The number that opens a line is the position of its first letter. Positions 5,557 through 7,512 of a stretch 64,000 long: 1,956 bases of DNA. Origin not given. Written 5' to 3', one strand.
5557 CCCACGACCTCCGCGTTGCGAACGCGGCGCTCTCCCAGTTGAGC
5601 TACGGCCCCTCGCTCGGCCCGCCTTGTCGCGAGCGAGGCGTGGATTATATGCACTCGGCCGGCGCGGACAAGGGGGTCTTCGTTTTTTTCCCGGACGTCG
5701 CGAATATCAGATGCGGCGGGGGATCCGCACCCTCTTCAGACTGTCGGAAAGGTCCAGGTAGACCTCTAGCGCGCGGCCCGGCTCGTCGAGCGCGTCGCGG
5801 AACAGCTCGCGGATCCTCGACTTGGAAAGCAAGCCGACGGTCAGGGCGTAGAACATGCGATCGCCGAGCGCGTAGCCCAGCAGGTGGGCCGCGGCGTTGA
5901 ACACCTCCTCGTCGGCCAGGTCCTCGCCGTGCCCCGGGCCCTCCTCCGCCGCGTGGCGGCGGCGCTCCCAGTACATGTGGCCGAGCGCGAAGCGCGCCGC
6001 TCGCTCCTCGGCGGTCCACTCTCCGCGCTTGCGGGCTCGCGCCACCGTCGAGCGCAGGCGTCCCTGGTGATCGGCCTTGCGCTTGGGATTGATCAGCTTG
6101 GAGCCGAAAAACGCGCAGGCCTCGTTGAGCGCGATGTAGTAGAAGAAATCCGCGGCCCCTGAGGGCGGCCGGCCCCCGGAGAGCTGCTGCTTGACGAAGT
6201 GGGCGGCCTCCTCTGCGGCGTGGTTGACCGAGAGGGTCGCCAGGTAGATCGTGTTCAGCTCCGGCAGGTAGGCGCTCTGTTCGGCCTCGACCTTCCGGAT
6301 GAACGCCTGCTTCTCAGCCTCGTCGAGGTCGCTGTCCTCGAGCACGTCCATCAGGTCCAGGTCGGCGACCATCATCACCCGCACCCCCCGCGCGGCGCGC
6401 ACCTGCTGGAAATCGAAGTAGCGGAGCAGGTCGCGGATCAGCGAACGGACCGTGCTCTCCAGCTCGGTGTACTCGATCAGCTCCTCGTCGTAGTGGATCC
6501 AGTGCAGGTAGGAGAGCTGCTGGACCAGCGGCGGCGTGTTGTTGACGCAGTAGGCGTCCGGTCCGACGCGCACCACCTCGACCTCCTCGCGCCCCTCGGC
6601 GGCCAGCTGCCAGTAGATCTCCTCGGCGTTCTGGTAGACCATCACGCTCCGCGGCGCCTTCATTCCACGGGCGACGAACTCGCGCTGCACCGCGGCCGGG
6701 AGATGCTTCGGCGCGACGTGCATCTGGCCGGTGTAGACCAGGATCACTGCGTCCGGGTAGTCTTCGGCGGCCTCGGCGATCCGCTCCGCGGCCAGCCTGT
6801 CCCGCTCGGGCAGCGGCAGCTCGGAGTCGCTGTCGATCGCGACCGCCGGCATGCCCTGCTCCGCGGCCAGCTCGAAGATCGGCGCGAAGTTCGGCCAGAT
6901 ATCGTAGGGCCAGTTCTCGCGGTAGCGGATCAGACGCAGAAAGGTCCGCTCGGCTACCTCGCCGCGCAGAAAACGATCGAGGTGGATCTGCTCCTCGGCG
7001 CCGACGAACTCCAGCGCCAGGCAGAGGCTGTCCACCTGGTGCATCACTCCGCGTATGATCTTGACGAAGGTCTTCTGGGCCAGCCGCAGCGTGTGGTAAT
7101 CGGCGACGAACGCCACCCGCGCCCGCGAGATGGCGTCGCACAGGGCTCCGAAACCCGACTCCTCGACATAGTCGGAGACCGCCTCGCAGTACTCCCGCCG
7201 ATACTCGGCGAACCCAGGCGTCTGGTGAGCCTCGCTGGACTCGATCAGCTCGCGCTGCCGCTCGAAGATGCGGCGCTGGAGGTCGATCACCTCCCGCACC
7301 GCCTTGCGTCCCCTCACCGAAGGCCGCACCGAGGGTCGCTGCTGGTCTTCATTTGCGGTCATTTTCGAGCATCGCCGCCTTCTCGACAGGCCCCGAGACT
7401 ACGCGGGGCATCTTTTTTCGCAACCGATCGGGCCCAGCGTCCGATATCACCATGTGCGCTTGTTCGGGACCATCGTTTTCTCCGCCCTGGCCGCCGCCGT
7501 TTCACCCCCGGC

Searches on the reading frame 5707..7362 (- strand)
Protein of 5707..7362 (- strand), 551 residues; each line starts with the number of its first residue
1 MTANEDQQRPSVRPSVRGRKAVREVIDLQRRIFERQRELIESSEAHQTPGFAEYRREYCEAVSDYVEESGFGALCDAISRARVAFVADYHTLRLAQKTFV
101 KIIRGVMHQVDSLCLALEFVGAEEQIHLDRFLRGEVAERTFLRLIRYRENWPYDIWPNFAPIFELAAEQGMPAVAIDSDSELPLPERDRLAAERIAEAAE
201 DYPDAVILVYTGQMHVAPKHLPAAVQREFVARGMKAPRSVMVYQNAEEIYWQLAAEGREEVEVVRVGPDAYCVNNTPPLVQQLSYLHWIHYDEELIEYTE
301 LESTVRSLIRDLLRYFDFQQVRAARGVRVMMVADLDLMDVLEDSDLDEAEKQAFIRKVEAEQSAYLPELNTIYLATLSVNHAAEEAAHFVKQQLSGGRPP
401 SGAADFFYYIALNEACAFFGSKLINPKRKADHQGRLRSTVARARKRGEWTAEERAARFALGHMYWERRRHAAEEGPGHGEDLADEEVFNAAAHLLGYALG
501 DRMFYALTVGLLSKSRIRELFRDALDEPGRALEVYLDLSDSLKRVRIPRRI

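Call 15: search_protein_families(library=pfam, proteins=[window:5707-7362:-], max_evalue=0.01)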
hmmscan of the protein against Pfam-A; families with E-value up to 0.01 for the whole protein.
window:5707-7362:- (551 aa): 1 family
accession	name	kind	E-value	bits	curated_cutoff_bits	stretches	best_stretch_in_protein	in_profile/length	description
PF04187.18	Cofac_haem_bdg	-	2.1e-17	64.3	27.7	1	76-181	3-108/213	Haem-binding uptake, Tiki superfamily, ChaN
